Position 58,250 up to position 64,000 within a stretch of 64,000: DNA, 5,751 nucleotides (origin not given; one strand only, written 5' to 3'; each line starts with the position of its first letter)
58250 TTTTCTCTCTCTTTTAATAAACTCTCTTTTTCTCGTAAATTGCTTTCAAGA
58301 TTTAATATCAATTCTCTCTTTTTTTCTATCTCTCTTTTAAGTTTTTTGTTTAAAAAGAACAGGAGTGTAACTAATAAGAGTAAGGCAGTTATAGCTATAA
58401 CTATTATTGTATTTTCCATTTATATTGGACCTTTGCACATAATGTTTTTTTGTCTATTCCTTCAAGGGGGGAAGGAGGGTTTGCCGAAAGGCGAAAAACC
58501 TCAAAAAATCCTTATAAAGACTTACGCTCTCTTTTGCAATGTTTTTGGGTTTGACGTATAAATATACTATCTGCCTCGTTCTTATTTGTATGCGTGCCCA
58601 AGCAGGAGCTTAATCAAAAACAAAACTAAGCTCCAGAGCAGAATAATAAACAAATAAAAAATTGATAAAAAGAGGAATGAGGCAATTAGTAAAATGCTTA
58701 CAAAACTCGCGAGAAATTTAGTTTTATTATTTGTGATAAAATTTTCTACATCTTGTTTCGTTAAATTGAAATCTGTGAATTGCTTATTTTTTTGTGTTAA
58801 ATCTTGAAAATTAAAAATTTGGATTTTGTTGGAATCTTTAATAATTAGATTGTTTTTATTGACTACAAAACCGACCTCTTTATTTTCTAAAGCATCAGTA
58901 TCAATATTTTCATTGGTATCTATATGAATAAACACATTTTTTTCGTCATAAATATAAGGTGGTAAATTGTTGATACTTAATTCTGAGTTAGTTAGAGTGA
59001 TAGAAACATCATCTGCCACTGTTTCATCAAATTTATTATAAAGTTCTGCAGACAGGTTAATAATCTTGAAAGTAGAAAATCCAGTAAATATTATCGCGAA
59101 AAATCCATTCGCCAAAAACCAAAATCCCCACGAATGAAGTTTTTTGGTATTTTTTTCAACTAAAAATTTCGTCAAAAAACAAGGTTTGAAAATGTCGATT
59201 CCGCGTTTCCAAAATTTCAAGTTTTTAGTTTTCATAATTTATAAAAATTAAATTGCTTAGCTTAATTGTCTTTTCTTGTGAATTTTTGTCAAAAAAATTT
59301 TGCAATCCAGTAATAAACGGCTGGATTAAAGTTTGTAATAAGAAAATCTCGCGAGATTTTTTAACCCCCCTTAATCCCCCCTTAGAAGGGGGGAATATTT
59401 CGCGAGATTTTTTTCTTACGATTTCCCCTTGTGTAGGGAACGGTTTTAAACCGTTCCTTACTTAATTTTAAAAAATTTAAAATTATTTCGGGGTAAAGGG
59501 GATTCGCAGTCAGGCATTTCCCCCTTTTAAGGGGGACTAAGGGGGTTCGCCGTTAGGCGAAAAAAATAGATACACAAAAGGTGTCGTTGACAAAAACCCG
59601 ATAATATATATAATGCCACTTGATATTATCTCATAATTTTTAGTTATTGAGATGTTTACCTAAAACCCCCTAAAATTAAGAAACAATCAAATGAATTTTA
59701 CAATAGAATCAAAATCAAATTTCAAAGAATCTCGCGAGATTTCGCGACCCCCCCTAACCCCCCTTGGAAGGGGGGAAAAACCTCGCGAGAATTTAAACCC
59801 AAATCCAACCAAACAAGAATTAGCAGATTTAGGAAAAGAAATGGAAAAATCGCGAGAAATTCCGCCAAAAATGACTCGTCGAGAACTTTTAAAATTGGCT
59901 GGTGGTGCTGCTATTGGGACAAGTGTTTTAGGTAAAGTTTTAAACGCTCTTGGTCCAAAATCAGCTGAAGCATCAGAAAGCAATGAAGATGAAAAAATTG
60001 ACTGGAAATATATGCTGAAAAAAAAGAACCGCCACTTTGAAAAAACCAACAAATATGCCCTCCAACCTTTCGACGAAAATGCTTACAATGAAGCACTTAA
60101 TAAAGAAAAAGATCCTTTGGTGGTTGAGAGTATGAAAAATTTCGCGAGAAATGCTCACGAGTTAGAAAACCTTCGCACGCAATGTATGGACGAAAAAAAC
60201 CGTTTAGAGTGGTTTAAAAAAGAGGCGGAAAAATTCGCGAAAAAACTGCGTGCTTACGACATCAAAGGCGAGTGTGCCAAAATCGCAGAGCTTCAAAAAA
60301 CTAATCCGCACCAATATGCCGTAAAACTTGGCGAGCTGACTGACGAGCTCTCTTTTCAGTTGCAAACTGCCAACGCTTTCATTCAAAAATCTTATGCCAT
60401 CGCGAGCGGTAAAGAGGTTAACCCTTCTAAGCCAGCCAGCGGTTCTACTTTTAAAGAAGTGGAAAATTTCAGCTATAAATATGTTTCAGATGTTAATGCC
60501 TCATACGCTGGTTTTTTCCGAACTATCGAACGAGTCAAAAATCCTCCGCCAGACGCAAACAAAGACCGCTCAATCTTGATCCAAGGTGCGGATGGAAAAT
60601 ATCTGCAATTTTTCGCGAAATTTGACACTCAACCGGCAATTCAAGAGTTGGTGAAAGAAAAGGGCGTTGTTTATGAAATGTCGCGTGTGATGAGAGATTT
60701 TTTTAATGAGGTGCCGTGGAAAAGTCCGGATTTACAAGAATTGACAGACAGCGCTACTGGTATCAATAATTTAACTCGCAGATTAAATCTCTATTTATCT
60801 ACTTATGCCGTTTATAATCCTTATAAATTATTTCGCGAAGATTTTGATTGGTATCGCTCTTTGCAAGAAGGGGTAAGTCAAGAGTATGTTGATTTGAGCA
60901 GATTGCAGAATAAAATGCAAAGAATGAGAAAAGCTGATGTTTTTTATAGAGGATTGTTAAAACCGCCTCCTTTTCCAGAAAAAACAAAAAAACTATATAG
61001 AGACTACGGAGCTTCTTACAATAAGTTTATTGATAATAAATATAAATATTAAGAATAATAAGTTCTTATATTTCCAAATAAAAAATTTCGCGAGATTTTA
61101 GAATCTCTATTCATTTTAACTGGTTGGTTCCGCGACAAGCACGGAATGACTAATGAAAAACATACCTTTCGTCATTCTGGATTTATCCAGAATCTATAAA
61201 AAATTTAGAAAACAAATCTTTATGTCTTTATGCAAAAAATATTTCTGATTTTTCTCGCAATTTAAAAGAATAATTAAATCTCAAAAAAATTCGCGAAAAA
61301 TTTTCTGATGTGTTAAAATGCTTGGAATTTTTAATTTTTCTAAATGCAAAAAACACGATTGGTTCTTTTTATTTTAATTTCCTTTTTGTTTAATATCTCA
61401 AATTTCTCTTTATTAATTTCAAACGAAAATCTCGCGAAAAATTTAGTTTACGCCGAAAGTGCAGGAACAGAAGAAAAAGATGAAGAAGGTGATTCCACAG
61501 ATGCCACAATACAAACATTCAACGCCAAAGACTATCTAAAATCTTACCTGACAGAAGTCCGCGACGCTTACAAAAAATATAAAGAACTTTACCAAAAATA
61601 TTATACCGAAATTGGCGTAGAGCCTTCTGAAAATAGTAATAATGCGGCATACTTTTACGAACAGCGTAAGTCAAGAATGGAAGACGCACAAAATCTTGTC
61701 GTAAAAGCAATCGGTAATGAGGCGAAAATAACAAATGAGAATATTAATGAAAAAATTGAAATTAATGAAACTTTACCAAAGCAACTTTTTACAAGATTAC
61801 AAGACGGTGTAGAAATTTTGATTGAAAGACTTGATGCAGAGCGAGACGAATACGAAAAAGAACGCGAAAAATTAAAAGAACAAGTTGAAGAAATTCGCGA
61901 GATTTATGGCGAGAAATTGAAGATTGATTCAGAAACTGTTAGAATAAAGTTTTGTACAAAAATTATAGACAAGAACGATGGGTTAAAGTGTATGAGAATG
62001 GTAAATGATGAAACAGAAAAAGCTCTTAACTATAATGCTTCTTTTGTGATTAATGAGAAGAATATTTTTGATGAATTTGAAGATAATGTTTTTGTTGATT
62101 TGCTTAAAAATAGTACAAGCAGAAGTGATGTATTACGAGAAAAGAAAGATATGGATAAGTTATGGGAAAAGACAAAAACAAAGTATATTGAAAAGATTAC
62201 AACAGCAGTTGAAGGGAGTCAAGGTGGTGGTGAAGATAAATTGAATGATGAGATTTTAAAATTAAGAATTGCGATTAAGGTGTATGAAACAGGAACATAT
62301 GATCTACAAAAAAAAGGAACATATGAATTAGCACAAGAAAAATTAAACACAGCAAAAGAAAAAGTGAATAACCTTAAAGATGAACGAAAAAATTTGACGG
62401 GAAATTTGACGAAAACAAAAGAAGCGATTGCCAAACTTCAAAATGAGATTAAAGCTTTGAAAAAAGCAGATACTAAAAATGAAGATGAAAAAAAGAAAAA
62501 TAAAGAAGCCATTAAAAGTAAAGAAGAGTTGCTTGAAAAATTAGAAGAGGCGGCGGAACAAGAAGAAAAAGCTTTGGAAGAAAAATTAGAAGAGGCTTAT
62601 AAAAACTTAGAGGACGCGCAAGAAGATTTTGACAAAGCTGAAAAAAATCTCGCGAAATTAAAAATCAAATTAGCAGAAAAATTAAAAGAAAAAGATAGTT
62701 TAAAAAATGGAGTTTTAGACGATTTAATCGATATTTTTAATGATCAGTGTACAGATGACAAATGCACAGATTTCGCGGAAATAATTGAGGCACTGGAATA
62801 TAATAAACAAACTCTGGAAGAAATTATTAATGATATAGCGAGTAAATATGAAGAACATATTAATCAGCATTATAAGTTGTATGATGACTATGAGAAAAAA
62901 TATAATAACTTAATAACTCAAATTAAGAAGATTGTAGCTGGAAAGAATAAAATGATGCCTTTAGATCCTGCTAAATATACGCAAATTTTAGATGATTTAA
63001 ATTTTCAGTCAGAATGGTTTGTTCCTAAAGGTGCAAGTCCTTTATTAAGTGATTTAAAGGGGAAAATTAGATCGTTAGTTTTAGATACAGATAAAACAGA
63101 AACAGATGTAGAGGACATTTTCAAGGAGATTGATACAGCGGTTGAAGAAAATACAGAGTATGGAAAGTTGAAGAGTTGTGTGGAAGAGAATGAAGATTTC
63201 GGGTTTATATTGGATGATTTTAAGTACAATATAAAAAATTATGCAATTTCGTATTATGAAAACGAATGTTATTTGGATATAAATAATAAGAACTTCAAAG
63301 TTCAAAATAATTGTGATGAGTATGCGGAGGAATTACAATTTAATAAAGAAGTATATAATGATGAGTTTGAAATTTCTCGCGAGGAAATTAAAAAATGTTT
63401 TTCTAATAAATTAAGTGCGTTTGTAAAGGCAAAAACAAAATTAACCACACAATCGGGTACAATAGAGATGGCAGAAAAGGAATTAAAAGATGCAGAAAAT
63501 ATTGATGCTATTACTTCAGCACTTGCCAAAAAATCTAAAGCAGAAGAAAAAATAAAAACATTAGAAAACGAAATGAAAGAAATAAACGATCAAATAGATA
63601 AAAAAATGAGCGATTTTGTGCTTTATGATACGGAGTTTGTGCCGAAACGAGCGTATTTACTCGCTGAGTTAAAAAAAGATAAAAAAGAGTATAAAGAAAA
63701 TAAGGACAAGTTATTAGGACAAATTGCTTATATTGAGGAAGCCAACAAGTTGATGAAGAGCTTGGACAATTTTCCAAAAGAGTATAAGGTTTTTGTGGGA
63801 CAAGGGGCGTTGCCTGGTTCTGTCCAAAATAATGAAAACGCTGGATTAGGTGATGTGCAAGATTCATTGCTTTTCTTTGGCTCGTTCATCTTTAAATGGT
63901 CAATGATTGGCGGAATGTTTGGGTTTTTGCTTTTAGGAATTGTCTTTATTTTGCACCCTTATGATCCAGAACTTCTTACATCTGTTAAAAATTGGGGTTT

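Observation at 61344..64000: Uncalled >885-codon ORF for a signal-peptide, coiled-coil, C-terminally anchored protein running off the window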

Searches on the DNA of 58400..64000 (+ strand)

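Call 64: search_dna_similar(query=window:58400-64000:+, collection=plasmids, mode=distant, max_evalue=0.00001, max_rows=10)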
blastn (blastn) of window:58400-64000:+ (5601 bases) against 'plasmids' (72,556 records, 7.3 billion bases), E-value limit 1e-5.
No match.

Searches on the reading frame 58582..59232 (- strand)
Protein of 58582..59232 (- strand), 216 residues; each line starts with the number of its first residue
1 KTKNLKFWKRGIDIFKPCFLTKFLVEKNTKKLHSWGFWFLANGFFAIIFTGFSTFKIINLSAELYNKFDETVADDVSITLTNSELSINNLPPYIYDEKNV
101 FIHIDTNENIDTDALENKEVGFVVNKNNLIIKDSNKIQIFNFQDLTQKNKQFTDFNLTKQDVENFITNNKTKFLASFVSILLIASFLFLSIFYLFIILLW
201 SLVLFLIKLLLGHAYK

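Call 5: search_protein_families(library=pfam, proteins=[window:58582-59232:-], max_evalue=0.01)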
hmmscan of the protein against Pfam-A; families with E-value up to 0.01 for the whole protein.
window:58582-59232:- (216 aa): 1 family
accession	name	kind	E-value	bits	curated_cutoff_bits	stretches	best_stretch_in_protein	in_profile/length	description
PF06691.16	DUF1189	-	7.6e-17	62.1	28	1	47-209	34-189/244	Protein of unknown function (DUF1189)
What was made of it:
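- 58582..59235 (-): DUF1189 membrane-protein gene. It carries two TCGCGA palindromes and shares the island's atypical codon usage. It may be the left end of the island. PF06691 E=7.6e-17 (call 5).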

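Call 6: search_protein_families(library=ncbifam, proteins=[window:58582-59232:-], max_evalue=0.01)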
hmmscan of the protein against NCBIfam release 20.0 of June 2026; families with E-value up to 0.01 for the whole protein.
window:58582-59232:- (216 aa): 0 families

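Call 28: search_protein_families(library=pfam, proteins=[P0002], max_evalue=10)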
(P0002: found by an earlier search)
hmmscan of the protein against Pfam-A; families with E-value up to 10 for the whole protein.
P0002 (453 aa): 4 families
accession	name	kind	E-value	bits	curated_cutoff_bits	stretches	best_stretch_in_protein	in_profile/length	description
PF11953.13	DUF3470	-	0.015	15.7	23.2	1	267-291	5-29/42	Domain of unknown function (DUF3470)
PF10518.14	TAT_signal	-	0.2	12.1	22.7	1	60-76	1-17/21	TAT (twin-arginine translocation) pathway signal sequence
PF00285.26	Citrate_synt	-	0.22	10.9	27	1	39-110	52-118/357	Citrate synthase, C-terminal domain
PF06203.19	CCT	-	1.8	9.1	28.4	1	106-123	7-24/44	CCT motif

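Call 56: search_protein_families(library=ncbifam, proteins=[P0002], max_evalue=10)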
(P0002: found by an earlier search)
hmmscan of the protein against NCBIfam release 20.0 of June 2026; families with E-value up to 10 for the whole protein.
P0002 (453 aa): 4 families
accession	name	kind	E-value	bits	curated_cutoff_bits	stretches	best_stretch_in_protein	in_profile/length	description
NF041440.1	hydrolase_YghX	exception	0.044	12.9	460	1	60-130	22-93/292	YghX family hydrolase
TIGR02811.1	formate_TAT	hypoth_equivalog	0.06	13.7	48.45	1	58-104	6-50/66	formate dehydrogenase region TAT target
TIGR01800.1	cit_synth_II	subfamily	0.077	11.7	421.3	1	39-104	52-115/368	2-methylcitrate synthase/citrate synthase II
NF038009.1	TatB_1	subfamily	0.12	12.7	100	1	60-97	13-50/70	twin-arginine translocation system-associated protein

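Call 68: search_protein_families(library=padloc, proteins=[P0002, window:58582-59232:-], max_evalue=0.1)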
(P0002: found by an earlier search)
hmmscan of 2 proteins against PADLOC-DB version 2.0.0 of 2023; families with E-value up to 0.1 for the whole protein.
P0002 (453 aa): 0 families

window:58582-59232:- (216 aa): 0 families

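Call 69: search_protein_families(library=phrogs, proteins=[P0002, window:58582-59232:-], max_evalue=0.1)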
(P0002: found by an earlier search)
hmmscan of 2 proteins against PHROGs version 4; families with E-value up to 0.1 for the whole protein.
P0002 (453 aa): 0 families

window:58582-59232:- (216 aa): 0 families

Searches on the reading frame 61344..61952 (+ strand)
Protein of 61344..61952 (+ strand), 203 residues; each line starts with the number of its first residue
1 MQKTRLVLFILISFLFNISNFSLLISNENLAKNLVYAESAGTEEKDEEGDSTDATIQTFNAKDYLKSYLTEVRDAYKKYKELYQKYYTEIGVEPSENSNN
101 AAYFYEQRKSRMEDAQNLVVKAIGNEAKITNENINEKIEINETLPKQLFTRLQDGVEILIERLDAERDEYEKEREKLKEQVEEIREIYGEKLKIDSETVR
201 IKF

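Call 76: find_related_loci(query=A3, collection=metagenome_contigs, flank=10000)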
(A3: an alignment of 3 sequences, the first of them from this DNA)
Query A3 (203 aa) in metagenome_contigs; peptide patterns used: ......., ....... (x = any residue, [..] = any of these).
600 stretches matched a pattern, but none encodes a relative of the query by tblastn (E <= 1e-3).

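Call 77: find_related_loci(query=A3, collection=viral_contigs, flank=10000)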
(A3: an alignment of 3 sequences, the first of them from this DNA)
Query A3 (203 aa) in viral_contigs; peptide patterns used: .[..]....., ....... (x = any residue, [..] = any of these).
167 stretches matched a pattern, but none encodes a relative of the query by tblastn (E <= 1e-3).

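Call 86: search_solved_structures(query=A3, max_evalue=10)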
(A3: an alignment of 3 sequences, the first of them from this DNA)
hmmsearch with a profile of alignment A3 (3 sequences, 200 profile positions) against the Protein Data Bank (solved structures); distinct sequences matched with E-value up to 10: 2.
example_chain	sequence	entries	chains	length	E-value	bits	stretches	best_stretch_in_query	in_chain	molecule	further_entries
9d01_A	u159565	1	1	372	0.013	18.3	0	144-191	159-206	a-iTHR-201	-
7zzz_J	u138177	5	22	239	0.072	15.9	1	12-114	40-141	Major capsid protein P5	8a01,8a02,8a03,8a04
